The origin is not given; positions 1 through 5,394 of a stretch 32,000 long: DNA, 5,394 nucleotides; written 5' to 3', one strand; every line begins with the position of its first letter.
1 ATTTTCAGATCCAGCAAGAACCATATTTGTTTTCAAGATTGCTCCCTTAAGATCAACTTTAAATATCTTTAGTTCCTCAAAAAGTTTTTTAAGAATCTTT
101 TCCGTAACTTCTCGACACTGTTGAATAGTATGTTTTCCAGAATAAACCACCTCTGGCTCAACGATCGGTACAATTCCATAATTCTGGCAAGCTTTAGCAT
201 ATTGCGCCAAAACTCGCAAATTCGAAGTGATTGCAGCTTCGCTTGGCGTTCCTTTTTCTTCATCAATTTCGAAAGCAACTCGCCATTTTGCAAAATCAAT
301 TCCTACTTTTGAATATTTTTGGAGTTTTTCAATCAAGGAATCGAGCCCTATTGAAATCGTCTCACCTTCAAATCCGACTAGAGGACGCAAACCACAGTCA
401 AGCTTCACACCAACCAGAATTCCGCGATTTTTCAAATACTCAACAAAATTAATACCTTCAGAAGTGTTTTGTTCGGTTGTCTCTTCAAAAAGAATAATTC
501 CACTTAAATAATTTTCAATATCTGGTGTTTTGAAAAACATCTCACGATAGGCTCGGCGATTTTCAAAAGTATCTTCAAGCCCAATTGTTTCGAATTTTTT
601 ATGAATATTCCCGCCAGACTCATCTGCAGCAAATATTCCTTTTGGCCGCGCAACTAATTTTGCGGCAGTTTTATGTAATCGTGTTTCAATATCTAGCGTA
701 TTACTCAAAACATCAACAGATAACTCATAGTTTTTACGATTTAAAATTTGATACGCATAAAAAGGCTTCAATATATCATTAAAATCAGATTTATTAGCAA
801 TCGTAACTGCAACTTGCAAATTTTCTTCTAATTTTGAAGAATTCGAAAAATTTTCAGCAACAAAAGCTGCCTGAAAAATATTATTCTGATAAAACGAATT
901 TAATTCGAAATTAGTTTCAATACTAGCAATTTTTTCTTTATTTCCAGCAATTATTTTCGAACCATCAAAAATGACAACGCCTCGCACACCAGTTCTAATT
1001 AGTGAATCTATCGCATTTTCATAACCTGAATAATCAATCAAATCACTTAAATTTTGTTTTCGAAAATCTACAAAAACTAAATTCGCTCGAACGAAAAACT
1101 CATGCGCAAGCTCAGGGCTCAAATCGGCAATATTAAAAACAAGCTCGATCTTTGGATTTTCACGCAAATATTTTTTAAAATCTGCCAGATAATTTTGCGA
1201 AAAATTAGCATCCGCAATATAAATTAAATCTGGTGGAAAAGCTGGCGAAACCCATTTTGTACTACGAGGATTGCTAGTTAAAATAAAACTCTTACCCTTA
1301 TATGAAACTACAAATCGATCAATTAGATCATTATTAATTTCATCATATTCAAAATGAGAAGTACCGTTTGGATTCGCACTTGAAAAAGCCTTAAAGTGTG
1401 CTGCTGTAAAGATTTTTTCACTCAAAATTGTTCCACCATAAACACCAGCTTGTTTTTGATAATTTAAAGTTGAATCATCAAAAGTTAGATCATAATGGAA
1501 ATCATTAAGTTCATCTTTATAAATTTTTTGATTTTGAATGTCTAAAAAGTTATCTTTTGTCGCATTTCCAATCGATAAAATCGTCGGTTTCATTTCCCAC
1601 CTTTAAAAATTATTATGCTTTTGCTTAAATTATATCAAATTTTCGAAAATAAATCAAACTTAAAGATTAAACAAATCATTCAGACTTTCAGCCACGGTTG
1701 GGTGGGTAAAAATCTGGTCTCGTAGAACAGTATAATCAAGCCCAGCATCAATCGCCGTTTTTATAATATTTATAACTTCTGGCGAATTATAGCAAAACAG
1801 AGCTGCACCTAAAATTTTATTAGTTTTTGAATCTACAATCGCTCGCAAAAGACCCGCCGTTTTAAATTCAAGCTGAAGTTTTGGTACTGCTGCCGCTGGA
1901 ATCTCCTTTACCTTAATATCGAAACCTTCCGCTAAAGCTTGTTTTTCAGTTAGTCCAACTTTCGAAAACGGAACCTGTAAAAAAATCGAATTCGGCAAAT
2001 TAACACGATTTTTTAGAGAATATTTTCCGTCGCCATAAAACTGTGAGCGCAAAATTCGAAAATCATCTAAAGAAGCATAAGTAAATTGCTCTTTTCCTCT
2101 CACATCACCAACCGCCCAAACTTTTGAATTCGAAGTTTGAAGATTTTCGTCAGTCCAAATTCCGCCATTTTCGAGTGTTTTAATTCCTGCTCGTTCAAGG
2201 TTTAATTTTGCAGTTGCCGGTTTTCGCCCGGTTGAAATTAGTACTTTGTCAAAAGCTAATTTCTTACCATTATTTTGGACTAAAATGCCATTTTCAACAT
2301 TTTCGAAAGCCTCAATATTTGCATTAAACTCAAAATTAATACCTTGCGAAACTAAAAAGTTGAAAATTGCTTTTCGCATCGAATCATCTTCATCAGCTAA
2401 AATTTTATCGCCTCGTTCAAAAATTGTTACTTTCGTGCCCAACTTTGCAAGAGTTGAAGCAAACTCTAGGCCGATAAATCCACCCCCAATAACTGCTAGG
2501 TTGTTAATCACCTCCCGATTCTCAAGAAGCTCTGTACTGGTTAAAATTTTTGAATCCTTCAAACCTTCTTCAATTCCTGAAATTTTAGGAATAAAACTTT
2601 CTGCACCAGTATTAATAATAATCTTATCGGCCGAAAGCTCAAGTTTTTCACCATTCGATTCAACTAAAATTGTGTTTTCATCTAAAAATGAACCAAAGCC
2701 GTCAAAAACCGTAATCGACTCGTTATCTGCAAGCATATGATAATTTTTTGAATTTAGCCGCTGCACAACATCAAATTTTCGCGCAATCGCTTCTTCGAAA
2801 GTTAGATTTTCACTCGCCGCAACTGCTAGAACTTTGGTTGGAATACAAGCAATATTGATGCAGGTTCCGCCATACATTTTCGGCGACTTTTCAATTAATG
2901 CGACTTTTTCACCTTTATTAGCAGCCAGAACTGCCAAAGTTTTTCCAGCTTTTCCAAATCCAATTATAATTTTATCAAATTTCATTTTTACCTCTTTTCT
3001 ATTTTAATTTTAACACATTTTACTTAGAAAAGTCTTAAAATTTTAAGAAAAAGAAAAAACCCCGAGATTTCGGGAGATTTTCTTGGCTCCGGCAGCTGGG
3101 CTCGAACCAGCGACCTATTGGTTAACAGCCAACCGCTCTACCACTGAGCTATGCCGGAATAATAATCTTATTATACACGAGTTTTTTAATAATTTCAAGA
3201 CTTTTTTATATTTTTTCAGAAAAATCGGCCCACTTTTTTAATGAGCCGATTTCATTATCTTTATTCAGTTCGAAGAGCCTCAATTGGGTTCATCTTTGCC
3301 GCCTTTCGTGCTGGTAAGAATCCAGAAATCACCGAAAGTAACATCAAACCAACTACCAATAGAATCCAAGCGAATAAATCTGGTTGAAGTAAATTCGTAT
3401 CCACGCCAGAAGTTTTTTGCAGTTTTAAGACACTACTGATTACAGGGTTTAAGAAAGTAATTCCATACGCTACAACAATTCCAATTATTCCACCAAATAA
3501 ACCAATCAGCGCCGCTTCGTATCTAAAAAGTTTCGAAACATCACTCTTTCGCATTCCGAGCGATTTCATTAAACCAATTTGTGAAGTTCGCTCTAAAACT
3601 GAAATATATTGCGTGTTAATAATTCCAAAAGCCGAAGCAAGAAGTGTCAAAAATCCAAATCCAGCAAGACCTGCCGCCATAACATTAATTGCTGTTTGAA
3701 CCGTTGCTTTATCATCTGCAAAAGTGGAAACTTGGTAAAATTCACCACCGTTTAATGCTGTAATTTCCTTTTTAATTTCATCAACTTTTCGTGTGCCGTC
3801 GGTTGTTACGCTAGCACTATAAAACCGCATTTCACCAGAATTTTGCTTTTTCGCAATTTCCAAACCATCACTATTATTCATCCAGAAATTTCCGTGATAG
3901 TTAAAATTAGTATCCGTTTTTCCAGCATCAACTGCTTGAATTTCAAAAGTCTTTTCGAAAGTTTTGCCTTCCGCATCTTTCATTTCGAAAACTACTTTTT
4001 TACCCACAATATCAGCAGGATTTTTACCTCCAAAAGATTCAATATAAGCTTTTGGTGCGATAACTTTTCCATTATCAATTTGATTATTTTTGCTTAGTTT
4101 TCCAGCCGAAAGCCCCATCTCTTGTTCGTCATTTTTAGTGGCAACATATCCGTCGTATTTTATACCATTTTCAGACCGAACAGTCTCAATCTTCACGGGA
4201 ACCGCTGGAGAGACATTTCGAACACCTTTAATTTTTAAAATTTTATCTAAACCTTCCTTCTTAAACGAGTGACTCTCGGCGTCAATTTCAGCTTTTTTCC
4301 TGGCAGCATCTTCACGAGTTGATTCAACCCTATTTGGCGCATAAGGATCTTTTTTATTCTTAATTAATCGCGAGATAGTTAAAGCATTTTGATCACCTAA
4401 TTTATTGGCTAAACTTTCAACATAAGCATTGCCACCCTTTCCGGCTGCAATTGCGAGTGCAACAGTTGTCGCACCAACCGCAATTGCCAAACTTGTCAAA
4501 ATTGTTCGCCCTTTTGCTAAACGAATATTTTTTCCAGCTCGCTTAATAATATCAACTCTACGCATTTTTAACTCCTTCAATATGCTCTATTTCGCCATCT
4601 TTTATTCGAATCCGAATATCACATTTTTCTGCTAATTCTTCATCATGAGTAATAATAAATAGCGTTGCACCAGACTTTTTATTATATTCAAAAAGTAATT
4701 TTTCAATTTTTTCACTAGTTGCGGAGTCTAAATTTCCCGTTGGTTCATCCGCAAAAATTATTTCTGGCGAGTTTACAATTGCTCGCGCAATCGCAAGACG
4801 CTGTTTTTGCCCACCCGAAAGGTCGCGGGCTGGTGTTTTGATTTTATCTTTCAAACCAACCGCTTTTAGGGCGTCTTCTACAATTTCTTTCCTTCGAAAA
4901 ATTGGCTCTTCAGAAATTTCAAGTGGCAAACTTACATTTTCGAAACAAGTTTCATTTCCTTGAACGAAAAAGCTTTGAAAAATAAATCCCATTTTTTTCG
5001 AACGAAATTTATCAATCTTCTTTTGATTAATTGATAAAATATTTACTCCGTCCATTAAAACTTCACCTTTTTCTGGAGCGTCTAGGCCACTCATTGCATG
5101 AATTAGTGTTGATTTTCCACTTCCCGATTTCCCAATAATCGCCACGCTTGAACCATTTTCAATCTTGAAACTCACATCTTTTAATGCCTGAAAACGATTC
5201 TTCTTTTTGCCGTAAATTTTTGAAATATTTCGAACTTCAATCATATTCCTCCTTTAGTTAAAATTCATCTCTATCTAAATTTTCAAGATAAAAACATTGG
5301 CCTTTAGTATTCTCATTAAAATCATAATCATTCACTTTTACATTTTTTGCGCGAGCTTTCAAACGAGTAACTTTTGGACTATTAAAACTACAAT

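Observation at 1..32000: About nine-fold excess of the palindrome TTCGAA, in all three codon phases and in non-coding DNA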

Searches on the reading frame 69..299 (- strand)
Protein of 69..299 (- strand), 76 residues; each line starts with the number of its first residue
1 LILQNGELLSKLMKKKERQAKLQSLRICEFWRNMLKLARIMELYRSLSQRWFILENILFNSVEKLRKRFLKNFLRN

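Call 10: search_protein_families(library=pfam, proteins=[window:69-299:-])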
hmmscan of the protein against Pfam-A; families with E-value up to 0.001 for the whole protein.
window:69-299:- (76 aa): 0 families

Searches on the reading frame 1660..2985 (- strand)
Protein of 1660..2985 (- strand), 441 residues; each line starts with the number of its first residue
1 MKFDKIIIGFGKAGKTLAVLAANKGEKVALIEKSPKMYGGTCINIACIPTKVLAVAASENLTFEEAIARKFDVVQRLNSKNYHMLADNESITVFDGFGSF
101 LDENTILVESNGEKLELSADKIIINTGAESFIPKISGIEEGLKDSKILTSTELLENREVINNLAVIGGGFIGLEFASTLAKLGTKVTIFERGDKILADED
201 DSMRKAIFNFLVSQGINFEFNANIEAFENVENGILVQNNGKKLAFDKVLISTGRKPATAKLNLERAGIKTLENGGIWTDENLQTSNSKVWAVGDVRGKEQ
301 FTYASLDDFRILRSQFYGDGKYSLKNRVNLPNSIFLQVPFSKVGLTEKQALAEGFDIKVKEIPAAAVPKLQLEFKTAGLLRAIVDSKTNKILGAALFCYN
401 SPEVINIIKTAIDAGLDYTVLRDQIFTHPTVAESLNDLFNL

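Call 8: search_protein_families(library=pfam, proteins=[window:1660-2985:-])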
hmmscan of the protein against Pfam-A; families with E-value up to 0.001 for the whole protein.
window:1660-2985:- (441 aa): 19 families
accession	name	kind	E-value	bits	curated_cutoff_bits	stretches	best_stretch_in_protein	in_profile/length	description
PF07992.20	Pyr_redox_2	-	1.2e-59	202.6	26.1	1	4-302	2-284/291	Pyridine nucleotide-disulphide oxidoreductase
PF02852.28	Pyr_redox_dim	-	2.8e-23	82.6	25.3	1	331-437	2-108/110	Pyridine nucleotide-disulphide oxidoreductase, dimerisation domain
PF00070.33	Pyr_redox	-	5.6e-22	78.5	22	1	163-233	2-72/82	Pyridine nucleotide-disulphide oxidoreductase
PF13738.12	Pyr_redox_3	-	4.2e-10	39.8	30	1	108-286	116-297/305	Pyridine nucleotide-disulphide oxidoreductase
PF03486.20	HI0933_like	-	4.2e-09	36.6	50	0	4-37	2-35/244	HI0933-like protein Rossmann domain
PF13450.12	NAD_binding_8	-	1.3e-08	35.4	21.9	1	165-195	1-31/68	NAD(P)-binding Rossmann-like domain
PF01266.30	DAO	-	5.2e-08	33.2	27.9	1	163-194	2-33/353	FAD dependent oxidoreductase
PF01134.28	GIDA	-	3.1e-07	30.2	22.1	0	6-52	3-45/391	Glucose inhibited division protein A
PF02737.24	3HCDH_N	-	4.8e-07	30.3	22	0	163-210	2-49/180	3-hydroxyacyl-CoA dehydrogenase, NAD binding domain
PF00890.30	FAD_binding_2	-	4.2e-06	26.7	20.4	0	4-39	1-36/414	FAD binding domain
PF02254.24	TrkA_N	-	1.2e-05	26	23.8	0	6-74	2-66/116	TrkA-N domain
PF13434.12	Lys_Orn_oxgnase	-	2.7e-05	23.9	21.3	1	109-208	138-238/339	L-lysine 6-monooxygenase/L-ornithine 5-monooxygenase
PF05834.18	Lycopene_cycl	-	8.9e-05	22.2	23.4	0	163-196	2-37/380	Lycopene cyclase protein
PF01262.27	AlaDh_PNT_C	-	9.4e-05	22.4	23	0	163-218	31-86/214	Alanine dehydrogenase/PNT, C-terminal domain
PF12831.13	FAD_oxidored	-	0.00018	21.4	27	0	6-43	3-39/416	FAD dependent oxidoreductase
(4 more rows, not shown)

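Call 22: find_encoding_contigs(protein=window:1660-2985:-, flank=10000, max_places=6)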
Protein window:1660-2985:- (441 aa): 11 contigs read that carry it; 6 places shown.
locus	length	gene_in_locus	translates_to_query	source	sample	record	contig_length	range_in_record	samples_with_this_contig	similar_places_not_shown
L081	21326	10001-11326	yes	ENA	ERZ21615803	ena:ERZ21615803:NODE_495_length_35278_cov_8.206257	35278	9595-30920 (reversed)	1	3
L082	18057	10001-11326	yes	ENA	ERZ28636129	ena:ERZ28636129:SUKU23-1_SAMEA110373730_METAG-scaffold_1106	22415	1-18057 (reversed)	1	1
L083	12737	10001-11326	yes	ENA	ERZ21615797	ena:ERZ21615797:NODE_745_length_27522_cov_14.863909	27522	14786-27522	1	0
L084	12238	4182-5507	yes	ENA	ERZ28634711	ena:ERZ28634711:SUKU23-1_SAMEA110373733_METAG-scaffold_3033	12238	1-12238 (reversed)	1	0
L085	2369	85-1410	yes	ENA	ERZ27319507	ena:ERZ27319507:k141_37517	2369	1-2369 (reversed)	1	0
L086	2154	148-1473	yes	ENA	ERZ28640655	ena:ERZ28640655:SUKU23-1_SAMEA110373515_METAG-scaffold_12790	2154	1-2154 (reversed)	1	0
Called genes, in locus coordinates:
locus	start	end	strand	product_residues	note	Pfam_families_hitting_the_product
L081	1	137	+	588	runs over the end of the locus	PF01336:tRNA_anti-codon, PF00152:tRNA-synt_2, PF02938:GAD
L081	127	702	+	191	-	-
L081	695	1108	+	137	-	-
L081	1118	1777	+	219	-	PF24675:NpmA (weak), PF02390:Methyltransf_4, PF13847:Methyltransf_31 (weak), PF08242:Methyltransf_12 (weak), PF13649:Methyltransf_25 (weak)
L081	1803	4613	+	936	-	PF00005:ABC_tran (faint), PF02463:SMC_N (faint), PF03193:RsgA_GTPase (faint), PF13191:AAA_16 (faint), PF13555:AAA_29 (faint), PF20703:nSTAND1 (faint), PF17760:UvrA_inter, PF17755:UvrA_DNA-bind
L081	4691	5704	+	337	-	PF00106:adh_short (faint), PF01073:3Beta_HSD, PF01370:Epimerase, PF02719:Polysacc_synt_2, PF04321:RmlD_sub_bind, PF07993:NAD_binding_4 (weak), PF08659:KR (weak), PF16363:GDP_Man_Dehyd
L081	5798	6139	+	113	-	PF03551:PadR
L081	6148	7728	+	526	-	PF04024:PspC, PF10988:DUF2807 (weak), PF13349:DUF4097 (weak)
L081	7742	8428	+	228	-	PF02463:SMC_N (faint), PF13555:AAA_29 (weak), PF00005:ABC_tran, PF13304:AAA_21 (faint)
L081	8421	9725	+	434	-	PF12704:MacB_PCD (weak), PF02687:FtsX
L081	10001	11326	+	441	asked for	PF00890:FAD_binding_2 (faint), PF01134:GIDA (faint), PF01266:DAO (faint), PF02254:TrkA_N (faint), PF07992:Pyr_redox_2, PF13738:Pyr_redox_3, PF00070:Pyr_redox, PF02852:Pyr_redox_dim, +4 more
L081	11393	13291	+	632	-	PF00274:Glycolytic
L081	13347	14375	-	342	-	PF01381:HTH_3, PF07022:Phage_CI_repr (weak), PF12844:HTH_19, PF13443:HTH_26, PF13560:HTH_31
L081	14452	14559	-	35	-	-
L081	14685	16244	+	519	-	PF01541:GIY-YIG, PF08459:UvrC_RNaseH_dom, PF14520:HHH_5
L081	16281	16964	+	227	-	-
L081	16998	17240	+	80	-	-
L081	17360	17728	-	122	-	-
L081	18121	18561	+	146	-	-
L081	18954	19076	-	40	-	-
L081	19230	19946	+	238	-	-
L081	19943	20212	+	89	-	-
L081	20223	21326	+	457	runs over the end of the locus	PF07992:Pyr_redox_2, PF12831:FAD_oxidored (faint), PF00070:Pyr_redox, PF02852:Pyr_redox_dim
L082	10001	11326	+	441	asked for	PF00890:FAD_binding_2 (faint), PF01134:GIDA (faint), PF01266:DAO (faint), PF02254:TrkA_N (faint), PF07992:Pyr_redox_2, PF13738:Pyr_redox_3, PF00070:Pyr_redox, PF02852:Pyr_redox_dim, +4 more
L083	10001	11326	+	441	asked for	PF00890:FAD_binding_2 (faint), PF01134:GIDA (faint), PF01266:DAO (faint), PF02254:TrkA_N (faint), PF07992:Pyr_redox_2, PF13738:Pyr_redox_3, PF00070:Pyr_redox, PF02852:Pyr_redox_dim, +4 more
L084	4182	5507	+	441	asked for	PF00890:FAD_binding_2 (faint), PF01134:GIDA (faint), PF01266:DAO (faint), PF02254:TrkA_N (faint), PF07992:Pyr_redox_2, PF13738:Pyr_redox_3, PF00070:Pyr_redox, PF02852:Pyr_redox_dim, +4 more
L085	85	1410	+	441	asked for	PF00890:FAD_binding_2 (faint), PF01134:GIDA (faint), PF01266:DAO (faint), PF02254:TrkA_N (faint), PF07992:Pyr_redox_2, PF13738:Pyr_redox_3, PF00070:Pyr_redox, PF02852:Pyr_redox_dim, +4 more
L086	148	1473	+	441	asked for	PF00890:FAD_binding_2 (faint), PF01134:GIDA (faint), PF01266:DAO (faint), PF02254:TrkA_N (faint), PF07992:Pyr_redox_2, PF13738:Pyr_redox_3, PF00070:Pyr_redox, PF02852:Pyr_redox_dim, +4 more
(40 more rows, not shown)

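Call 41: search_protein_families(library=pfam, max_evalue=0.1, proteins=[L081:16281-16964:+, L081:17360-17728:-, L081:18121-18561:+, L081:19230-19946:+, L081:19943-20212:+])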
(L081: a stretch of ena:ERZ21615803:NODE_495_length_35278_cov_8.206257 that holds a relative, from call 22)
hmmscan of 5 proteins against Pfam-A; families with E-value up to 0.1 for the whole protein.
L081:16281-16964:+ (227 aa): 1 family
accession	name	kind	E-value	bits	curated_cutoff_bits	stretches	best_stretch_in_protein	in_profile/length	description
PF06686.16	SpoIIIAC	-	0.01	16.4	24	1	189-215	23-50/56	Stage III sporulation protein AC/AD protein family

L081:17360-17728:- (122 aa): 0 families

L081:18121-18561:+ (146 aa): 1 family
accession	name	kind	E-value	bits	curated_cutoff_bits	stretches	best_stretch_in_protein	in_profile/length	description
PF04977.20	DivIC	-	0.0052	17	28.9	1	33-109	3-77/80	Septum formation initiator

L081:19230-19946:+ (238 aa): 1 family
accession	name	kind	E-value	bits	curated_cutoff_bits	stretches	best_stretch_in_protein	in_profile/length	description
PF04647.20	AgrB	-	0.012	15.4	23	1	144-223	81-159/185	Accessory gene regulator B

L081:19943-20212:+ (89 aa): 1 family
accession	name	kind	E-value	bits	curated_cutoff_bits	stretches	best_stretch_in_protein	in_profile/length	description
PF03477.21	ATP-cone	-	7.2e-05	23.7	25.8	1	3-66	2-62/88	ATP cone domain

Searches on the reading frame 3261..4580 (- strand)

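Call 8: search_protein_families(library=pfam, proteins=[window:3261-4580:-])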
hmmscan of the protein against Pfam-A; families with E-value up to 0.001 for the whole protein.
window:3261-4580:- (439 aa): 2 families
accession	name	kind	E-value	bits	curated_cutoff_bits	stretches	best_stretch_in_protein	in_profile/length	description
PF02687.27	FtsX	-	2.3e-21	76.5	25.5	1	308-432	3-120/120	FtsX-like permease C-terminal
PF12704.14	MacB_PCD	-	1.1e-05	26.2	27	1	26-275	1-206/207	MacB-like periplasmic core domain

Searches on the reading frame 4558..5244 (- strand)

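Call 8: search_protein_families(library=pfam, proteins=[window:4558-5244:-])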
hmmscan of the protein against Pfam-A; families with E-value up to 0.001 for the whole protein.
window:4558-5244:- (228 aa): 7 families
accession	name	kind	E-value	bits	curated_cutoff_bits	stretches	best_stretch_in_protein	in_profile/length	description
PF00005.33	ABC_tran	-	1.9e-35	122.9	25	1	21-169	1-136/137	ABC transporter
PF02463.25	SMC_N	-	4.3e-08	33.3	40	1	125-215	126-212/220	RecF/RecN/SMC N terminal domain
PF13304.12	AAA_21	-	9.9e-08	32.8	27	0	125-204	221-302/304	AAA domain, putative AbiEii toxin, Type IV TA system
PF13555.12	AAA_29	-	1.2e-06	28.6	27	1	24-54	15-45/61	P-loop containing region of AAA domain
PF05783.17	DLIC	-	0.00044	19.7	19.7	0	25-63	19-57/471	Dynein light intermediate chain (DLIC)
PF03193.22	RsgA_GTPase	-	0.00067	20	30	0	15-55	91-130/174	RsgA GTPase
PF13175.12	AAA_15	-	0.00099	19.3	32.1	0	18-195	11-113/374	AAA ATPase domain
